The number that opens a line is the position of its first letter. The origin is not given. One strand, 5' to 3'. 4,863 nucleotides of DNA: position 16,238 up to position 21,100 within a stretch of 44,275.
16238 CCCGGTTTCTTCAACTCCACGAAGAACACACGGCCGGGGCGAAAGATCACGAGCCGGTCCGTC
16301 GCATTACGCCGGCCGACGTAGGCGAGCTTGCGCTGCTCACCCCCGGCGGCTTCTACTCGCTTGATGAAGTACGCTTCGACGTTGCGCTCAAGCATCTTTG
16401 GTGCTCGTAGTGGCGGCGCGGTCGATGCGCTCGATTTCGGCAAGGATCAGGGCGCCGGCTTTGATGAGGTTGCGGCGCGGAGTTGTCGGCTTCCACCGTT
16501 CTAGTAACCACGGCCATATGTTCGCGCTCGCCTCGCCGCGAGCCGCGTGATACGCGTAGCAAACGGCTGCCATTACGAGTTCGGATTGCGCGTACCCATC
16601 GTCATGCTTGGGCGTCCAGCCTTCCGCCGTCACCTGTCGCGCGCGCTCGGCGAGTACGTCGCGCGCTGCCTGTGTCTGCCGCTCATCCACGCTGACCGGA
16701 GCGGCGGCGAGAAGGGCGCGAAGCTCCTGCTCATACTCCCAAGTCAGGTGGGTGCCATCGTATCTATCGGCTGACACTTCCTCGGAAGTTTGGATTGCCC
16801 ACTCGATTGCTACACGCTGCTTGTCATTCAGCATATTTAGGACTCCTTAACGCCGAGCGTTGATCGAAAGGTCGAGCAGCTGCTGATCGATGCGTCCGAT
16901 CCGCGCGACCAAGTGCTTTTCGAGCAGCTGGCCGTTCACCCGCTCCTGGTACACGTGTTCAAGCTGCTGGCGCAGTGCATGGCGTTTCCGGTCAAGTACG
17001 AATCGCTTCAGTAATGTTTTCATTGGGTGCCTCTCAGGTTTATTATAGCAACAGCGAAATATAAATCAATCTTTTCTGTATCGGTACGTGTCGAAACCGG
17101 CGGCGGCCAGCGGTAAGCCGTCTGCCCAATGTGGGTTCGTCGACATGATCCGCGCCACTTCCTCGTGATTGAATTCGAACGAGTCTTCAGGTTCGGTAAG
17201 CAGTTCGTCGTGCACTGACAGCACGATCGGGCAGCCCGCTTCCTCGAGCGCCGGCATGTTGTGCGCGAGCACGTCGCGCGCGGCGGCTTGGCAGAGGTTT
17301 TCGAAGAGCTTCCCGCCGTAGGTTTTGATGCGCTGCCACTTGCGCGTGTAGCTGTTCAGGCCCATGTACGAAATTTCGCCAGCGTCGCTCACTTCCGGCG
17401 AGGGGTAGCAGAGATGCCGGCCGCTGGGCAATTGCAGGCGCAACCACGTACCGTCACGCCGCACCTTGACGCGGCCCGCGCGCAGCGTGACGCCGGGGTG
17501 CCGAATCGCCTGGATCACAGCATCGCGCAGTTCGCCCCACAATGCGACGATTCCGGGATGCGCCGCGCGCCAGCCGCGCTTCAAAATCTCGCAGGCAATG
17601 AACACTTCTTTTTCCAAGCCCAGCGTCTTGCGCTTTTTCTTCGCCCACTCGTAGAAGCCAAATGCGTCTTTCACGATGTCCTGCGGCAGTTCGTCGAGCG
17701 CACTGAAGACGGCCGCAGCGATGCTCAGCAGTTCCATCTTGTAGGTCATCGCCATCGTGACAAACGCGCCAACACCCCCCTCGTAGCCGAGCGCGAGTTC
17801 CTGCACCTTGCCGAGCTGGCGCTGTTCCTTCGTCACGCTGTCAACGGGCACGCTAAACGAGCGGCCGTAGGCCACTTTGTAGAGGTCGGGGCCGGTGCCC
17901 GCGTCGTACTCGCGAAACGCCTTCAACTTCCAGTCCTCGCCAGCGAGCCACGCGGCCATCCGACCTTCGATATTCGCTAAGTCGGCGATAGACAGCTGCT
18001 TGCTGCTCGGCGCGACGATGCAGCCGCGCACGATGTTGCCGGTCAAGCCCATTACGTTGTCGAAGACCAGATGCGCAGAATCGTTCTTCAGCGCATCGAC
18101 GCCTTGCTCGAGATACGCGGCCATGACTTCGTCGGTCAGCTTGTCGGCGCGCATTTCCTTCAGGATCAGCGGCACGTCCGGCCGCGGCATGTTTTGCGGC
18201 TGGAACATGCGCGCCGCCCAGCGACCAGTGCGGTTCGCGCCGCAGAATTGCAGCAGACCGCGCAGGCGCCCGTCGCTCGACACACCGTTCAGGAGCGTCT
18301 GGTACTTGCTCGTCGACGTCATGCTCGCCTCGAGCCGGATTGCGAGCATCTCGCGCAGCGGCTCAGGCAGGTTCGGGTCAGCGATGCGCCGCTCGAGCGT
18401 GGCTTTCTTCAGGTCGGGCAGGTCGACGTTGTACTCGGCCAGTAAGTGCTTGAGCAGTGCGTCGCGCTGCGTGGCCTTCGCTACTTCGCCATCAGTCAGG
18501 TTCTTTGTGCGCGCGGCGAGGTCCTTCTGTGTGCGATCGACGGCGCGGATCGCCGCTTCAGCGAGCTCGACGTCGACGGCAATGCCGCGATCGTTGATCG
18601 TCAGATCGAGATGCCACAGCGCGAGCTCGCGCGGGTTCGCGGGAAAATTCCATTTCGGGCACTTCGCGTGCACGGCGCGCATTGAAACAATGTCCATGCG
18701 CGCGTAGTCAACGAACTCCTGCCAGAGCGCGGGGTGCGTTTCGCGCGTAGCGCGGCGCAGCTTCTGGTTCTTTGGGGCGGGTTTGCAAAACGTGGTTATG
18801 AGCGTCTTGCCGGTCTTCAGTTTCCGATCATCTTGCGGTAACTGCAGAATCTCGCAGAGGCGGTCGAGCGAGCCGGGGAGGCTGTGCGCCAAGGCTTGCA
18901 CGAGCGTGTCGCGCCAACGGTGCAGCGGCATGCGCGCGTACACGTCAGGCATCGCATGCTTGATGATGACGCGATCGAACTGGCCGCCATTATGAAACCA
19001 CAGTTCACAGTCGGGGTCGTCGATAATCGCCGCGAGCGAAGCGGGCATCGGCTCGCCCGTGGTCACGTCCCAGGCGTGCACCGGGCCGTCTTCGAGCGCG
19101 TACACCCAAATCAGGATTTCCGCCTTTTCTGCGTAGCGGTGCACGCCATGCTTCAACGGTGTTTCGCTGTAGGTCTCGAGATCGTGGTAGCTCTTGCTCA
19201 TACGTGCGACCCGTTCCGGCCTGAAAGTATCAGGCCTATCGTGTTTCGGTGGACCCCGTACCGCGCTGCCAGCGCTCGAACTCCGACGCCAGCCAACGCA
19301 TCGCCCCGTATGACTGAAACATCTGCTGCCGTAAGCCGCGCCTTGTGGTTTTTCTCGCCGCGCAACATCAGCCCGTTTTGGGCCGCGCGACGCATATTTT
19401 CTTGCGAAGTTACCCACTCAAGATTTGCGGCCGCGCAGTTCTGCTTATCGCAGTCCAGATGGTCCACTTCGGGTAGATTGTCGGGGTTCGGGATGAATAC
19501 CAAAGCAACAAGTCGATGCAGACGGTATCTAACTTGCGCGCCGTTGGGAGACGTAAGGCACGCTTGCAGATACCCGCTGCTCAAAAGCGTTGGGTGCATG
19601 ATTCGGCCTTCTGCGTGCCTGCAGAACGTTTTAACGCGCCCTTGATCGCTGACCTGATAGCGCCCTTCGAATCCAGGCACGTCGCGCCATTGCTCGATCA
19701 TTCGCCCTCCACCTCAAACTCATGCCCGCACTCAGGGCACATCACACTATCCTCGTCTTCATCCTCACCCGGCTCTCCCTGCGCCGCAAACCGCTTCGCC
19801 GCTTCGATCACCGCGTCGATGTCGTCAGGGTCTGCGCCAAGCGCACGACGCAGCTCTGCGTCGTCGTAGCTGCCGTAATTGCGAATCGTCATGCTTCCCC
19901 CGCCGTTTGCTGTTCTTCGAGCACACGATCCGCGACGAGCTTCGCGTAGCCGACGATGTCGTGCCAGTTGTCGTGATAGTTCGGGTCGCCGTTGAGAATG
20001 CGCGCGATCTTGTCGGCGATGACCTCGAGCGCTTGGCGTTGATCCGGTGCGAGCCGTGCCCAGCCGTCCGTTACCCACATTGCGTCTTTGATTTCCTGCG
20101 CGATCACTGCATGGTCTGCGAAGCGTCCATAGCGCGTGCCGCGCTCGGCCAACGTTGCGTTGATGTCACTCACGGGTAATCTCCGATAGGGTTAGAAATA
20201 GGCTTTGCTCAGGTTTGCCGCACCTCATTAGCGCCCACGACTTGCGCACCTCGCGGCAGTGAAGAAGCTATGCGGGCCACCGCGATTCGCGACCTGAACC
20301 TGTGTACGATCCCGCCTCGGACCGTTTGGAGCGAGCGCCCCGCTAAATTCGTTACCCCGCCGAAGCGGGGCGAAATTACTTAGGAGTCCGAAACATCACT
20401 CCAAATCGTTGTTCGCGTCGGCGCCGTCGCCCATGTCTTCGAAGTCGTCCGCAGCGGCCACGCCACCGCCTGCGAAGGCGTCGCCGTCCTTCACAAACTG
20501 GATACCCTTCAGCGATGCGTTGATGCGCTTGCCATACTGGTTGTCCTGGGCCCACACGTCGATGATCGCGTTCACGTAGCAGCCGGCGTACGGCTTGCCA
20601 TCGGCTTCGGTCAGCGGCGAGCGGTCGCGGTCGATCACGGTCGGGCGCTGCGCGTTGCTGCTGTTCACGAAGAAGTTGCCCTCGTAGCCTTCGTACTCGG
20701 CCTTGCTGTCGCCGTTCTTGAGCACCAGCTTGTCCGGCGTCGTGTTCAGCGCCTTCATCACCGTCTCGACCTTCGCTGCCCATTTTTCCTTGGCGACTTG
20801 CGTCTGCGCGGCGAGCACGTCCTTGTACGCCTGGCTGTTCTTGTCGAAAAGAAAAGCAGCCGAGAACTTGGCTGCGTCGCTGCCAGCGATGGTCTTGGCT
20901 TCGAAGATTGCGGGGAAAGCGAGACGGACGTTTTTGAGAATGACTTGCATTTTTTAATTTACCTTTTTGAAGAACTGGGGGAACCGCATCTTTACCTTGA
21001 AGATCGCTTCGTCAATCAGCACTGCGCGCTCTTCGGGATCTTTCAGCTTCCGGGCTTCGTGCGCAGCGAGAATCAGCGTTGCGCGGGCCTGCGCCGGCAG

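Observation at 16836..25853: Dyad-symmetric 13-mer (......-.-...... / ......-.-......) recurring at gene junctions, independent of reading frame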

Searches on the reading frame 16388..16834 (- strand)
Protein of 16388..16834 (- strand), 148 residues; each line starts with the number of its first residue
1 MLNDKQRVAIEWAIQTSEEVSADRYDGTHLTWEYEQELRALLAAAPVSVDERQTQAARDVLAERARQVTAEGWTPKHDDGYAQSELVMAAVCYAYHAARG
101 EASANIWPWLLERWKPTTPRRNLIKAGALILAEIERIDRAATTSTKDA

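Call 70: search_protein_families(library=phrogs, proteins=[window:16388-16834:-], max_evalue=0.01)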
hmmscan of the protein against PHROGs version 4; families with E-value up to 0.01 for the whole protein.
window:16388-16834:- (148 aa): 10 families
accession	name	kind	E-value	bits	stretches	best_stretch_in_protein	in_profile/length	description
phrog_6628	-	unknown function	1.7e-39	136.9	1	42-144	565-669/685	-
phrog_9763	-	unknown function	2.6e-38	133.2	1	40-144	134-239/247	-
phrog_9434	-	unknown function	1e-37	131.7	1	14-144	358-496/507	-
phrog_11504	-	unknown function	1.4e-33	118.2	1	28-143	253-371/376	-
phrog_3956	-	unknown function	4.5e-32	112.9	1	22-144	464-580/585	-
phrog_14548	-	unknown function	1.3e-28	101.2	1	55-146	284-376/378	-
phrog_6574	-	unknown function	7.4e-27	95.7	1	29-144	83-210/217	-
phrog_19550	-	unknown function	9.5e-26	91.9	1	55-146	87-184/186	-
phrog_28211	-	unknown function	4.8e-21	76.5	1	29-143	103-224/234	-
phrog_2831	-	unknown function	0.0049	17.3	1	47-146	10-103/295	-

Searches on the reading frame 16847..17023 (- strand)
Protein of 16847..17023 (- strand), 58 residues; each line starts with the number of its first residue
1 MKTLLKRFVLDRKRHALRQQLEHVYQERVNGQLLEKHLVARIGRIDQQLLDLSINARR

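Call 70: search_protein_families(library=phrogs, proteins=[window:16847-17023:-], max_evalue=0.01)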
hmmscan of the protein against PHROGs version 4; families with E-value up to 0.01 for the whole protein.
window:16847-17023:- (58 aa): 0 families

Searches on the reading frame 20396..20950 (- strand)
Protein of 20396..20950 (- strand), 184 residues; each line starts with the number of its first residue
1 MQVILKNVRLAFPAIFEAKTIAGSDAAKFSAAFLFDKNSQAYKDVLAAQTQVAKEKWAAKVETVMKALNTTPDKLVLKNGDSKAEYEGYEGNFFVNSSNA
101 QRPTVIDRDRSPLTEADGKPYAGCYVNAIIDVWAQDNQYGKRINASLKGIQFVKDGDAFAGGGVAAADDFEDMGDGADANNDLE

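Call 26: find_related_loci(query=window:20396-20950:-, collection=viral_contigs, flank=10000)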
Query window:20396-20950:- (184 aa) in viral_contigs; peptide patterns used: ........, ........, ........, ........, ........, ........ (x = any residue, [..] = any of these).
55 stretches matched a pattern; 18 encode a relative of the query (tblastn E <= 1e-3); 18 distinct loci.
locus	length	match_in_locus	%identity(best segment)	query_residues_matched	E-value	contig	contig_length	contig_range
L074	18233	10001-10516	61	1-173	3e-70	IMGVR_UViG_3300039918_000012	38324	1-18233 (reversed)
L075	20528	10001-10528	55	1-181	2e-60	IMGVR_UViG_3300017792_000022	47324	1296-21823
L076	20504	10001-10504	56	1-173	5e-60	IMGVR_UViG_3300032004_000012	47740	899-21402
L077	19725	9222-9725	56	1-173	1e-59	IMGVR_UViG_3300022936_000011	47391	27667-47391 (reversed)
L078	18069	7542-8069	55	1-181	2e-63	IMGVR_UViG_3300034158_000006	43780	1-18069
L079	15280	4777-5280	56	1-173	5e-59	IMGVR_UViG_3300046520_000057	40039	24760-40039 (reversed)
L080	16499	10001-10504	56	1-173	2e-58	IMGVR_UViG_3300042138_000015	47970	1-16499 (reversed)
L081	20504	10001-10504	56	1-173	1e-58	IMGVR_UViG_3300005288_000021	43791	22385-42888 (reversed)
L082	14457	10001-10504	55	1-173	5e-58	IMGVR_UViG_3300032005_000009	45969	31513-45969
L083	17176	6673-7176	55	1-173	6e-58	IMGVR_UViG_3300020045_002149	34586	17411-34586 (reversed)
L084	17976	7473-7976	55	1-173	1e-56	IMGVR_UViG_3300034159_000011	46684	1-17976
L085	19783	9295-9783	50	1-165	2e-50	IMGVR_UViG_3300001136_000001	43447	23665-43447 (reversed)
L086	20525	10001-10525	49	1-175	1e-48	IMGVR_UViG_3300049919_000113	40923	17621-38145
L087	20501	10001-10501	44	1-162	8e-39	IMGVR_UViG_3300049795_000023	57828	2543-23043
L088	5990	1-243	75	102-181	3e-38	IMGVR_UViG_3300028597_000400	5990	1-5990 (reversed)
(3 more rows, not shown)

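Call 27: find_related_loci(query=window:20396-20950:-, collection=genome_contigs, flank=10000)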
Query window:20396-20950:- (184 aa) in genome_contigs; peptide patterns used: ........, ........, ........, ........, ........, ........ (x = any residue, [..] = any of these).
200 stretches matched a pattern, but none encodes a relative of the query by tblastn (E <= 1e-3).
